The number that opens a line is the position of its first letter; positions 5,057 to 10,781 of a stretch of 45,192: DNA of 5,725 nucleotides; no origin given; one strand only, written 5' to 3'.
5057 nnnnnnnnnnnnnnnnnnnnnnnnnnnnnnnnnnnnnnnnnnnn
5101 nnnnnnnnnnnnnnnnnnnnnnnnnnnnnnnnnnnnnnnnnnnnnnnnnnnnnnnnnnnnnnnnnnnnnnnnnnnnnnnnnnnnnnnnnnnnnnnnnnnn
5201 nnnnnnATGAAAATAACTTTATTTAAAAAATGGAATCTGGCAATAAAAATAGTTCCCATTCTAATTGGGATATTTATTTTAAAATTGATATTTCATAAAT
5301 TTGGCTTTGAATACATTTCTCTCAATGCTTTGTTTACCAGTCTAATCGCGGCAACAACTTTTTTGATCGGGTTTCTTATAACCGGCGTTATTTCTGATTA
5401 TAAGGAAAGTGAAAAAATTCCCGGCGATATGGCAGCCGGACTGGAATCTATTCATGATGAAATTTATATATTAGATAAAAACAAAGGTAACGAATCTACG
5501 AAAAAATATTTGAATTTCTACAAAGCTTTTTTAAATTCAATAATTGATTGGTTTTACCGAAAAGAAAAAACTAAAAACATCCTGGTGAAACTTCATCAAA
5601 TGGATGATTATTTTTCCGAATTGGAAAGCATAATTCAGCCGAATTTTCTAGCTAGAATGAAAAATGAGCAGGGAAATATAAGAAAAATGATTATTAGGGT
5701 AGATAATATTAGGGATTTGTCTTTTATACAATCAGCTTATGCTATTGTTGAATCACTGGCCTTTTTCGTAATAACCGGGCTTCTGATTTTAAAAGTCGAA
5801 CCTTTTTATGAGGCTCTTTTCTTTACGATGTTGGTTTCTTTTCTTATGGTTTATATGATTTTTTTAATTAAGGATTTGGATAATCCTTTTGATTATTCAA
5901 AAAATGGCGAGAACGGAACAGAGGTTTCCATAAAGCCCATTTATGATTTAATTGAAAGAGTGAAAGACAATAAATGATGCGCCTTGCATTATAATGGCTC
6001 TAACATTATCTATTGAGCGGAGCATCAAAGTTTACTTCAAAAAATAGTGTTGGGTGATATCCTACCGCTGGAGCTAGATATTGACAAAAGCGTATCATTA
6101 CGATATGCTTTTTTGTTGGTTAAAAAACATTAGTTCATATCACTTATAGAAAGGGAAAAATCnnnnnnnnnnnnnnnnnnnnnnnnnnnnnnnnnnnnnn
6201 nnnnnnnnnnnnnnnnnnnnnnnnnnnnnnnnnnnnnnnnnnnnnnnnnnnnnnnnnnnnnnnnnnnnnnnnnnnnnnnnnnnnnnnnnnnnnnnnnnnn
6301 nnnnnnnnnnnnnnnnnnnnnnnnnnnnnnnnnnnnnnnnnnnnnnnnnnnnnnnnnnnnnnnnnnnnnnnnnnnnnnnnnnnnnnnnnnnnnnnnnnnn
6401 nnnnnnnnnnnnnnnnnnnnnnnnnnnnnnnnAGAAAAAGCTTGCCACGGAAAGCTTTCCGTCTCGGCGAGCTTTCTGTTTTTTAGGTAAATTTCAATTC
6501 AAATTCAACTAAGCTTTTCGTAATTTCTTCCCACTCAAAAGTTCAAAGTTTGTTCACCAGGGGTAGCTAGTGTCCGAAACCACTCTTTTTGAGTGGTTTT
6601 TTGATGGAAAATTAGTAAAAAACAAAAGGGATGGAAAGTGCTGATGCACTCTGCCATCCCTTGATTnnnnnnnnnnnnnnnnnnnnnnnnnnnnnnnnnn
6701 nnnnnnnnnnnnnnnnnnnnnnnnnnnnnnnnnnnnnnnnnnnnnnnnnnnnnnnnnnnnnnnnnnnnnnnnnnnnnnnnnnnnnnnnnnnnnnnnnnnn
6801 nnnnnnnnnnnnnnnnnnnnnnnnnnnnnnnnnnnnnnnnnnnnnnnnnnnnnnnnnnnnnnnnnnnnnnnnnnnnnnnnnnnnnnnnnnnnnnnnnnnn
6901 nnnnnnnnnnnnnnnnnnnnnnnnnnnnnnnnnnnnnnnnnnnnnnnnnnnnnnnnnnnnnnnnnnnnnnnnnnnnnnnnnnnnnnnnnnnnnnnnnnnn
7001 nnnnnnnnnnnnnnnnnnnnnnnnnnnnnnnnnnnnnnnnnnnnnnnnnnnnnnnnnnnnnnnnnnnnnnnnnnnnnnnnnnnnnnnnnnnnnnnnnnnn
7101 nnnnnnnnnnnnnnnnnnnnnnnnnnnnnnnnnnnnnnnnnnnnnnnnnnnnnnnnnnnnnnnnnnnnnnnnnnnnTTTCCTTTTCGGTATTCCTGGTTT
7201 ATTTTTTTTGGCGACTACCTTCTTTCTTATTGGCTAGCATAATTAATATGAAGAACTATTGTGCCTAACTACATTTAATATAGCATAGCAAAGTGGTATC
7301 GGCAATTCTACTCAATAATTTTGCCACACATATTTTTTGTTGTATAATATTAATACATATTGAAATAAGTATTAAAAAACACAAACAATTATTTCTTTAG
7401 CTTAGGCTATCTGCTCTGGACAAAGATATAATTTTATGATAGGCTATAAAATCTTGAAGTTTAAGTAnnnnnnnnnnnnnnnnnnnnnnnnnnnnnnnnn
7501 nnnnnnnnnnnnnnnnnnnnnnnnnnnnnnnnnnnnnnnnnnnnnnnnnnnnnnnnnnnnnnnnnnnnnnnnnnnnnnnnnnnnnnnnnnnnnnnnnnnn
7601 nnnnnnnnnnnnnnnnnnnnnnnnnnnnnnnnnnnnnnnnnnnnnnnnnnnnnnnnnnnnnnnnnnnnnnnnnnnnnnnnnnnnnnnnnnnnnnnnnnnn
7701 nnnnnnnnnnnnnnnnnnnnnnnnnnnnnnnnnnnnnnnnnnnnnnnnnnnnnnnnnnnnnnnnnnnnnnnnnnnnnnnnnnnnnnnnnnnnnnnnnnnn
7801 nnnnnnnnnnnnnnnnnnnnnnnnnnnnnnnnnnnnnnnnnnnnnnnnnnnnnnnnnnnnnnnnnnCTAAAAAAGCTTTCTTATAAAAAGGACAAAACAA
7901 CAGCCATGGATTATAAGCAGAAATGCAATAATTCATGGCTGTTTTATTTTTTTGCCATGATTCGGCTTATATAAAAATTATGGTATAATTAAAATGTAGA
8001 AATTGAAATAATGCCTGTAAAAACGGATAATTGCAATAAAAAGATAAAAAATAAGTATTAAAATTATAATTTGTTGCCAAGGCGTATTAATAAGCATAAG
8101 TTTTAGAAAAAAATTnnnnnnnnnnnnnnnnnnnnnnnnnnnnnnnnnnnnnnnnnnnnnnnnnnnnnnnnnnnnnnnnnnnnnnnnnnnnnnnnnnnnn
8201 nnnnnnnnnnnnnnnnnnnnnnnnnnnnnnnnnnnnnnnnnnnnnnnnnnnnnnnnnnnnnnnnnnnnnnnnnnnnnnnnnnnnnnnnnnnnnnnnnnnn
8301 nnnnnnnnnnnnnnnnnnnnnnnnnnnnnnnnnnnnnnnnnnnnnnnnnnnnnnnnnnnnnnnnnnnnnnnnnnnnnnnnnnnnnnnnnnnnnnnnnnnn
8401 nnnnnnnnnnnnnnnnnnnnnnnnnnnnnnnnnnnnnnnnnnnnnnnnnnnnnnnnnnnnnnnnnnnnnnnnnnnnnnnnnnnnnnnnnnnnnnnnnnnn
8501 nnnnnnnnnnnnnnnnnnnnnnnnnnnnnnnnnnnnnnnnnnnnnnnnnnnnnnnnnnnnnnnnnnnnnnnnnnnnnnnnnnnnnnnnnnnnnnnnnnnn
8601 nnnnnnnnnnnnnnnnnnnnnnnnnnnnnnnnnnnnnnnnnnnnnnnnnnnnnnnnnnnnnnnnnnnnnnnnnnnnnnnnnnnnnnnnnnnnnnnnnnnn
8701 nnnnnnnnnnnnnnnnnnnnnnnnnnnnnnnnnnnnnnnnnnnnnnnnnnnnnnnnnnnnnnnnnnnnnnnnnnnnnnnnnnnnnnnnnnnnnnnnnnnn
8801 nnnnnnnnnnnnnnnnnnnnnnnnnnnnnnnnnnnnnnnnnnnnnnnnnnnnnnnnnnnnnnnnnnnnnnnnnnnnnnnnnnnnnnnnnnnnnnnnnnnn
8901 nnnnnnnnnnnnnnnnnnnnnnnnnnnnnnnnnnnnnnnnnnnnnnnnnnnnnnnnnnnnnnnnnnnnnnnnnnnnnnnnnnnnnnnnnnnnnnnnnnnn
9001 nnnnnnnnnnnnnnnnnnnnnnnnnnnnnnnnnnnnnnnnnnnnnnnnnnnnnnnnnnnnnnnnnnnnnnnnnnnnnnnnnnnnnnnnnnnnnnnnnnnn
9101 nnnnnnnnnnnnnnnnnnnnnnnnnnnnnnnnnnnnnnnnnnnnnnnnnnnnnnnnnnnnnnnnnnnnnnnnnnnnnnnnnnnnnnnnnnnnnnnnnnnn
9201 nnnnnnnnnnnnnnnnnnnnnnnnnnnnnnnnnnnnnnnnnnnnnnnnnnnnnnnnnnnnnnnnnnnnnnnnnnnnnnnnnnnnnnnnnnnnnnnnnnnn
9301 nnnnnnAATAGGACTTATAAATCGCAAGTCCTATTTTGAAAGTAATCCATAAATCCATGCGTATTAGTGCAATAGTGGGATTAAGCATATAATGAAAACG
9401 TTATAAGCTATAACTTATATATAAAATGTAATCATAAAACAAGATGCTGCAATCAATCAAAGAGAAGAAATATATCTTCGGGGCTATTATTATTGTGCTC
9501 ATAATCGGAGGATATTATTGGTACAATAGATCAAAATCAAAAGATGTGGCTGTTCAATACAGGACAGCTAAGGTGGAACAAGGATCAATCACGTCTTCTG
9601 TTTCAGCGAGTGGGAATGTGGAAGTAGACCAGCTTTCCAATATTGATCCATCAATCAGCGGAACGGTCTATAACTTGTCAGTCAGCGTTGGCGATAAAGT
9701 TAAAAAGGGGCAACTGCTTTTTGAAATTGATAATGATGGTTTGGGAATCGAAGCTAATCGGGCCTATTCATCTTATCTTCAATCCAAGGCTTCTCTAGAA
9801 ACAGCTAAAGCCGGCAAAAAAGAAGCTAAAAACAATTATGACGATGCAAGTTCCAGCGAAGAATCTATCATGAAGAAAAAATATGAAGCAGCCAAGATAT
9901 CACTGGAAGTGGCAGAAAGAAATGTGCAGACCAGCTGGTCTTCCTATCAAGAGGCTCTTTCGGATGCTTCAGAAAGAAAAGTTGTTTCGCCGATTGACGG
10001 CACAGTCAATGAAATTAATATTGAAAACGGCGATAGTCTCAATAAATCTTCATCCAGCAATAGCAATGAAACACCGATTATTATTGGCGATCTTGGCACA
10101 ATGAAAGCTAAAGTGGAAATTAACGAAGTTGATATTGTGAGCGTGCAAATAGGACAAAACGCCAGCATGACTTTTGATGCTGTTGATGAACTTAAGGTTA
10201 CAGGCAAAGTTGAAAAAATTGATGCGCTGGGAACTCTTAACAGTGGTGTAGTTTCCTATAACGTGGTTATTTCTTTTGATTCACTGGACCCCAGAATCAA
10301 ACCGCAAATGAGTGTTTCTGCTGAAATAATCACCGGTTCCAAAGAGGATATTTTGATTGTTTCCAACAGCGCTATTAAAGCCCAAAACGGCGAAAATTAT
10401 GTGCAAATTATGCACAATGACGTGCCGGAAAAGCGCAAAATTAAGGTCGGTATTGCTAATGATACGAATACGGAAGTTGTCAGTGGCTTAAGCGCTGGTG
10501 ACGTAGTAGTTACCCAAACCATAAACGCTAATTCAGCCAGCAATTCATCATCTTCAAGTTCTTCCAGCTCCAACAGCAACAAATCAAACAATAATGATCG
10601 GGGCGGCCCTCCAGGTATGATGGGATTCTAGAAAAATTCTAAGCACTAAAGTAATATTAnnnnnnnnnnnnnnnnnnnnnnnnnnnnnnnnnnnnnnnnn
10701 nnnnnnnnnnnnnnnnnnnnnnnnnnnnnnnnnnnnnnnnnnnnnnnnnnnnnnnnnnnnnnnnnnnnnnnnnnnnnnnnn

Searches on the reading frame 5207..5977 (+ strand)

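Call 9: search_protein_families(library=pfam, proteins=[window:5207-5977:+], max_evalue=0.01)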
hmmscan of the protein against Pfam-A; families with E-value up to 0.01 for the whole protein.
window:5207-5977:+ (256 aa): 1 family
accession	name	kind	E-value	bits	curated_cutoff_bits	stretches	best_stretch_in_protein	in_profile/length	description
PF14023.12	Bestrophin-like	-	4.2e-05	23.7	32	1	175-229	168-222/232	Bestrophin-like domain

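Call 62: search_protein_families(library=phrogs, proteins=[window:5207-5977:+], max_evalue=0.001)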
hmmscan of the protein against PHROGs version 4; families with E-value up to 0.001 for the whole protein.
window:5207-5977:+ (256 aa): 0 families

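Call 63: search_protein_families(library=ncbifam, proteins=[window:5207-5977:+], max_evalue=0.01)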
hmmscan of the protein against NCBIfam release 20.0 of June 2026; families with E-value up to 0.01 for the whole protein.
window:5207-5977:+ (256 aa): 0 families

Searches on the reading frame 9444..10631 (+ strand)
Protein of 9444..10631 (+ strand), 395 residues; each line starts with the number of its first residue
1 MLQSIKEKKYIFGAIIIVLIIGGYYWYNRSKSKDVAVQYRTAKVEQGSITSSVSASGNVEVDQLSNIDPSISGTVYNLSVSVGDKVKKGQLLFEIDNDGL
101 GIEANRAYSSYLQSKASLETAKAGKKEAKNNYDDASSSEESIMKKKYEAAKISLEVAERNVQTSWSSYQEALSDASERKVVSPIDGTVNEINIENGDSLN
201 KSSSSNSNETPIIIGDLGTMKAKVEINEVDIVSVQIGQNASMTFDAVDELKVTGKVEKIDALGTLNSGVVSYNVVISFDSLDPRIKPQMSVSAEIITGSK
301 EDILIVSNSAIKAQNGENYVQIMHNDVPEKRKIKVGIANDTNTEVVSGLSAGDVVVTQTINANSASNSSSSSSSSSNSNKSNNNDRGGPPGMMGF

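Call 10: search_protein_families(library=pfam, proteins=[window:9444-10631:+], max_evalue=0.001)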
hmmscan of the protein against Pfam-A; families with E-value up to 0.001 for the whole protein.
window:9444-10631:+ (395 aa): 6 families
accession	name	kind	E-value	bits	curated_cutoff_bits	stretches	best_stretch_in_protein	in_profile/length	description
PF16576.10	HlyD_D23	-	8.5e-21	74.7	30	1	49-290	2-213/214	Barrel-sandwich domain of CusB or HlyD membrane-fusion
PF13437.12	HlyD_3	-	6.9e-12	46.5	22.2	1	179-281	1-96/106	HlyD family secretion protein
PF13533.13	Biotin_lipoyl_2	-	1.8e-11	44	29.8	1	66-96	2-32/32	Biotin-lipoyl like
PF00364.28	Biotin_lipoyl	-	2.5e-06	27.7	22.1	0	73-98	15-39/73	Biotin-requiring enzyme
PF05896.17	NQRA_N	-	0.00018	22.1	25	0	67-94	31-58/94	NqrA N-terminal barrel-sandwich hybrid domain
PF00358.26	PTS_EIIA_1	-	0.00029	21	27.2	0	71-100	79-108/127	phosphoenolpyruvate-dependent sugar phosphotransferase system, EIIA 1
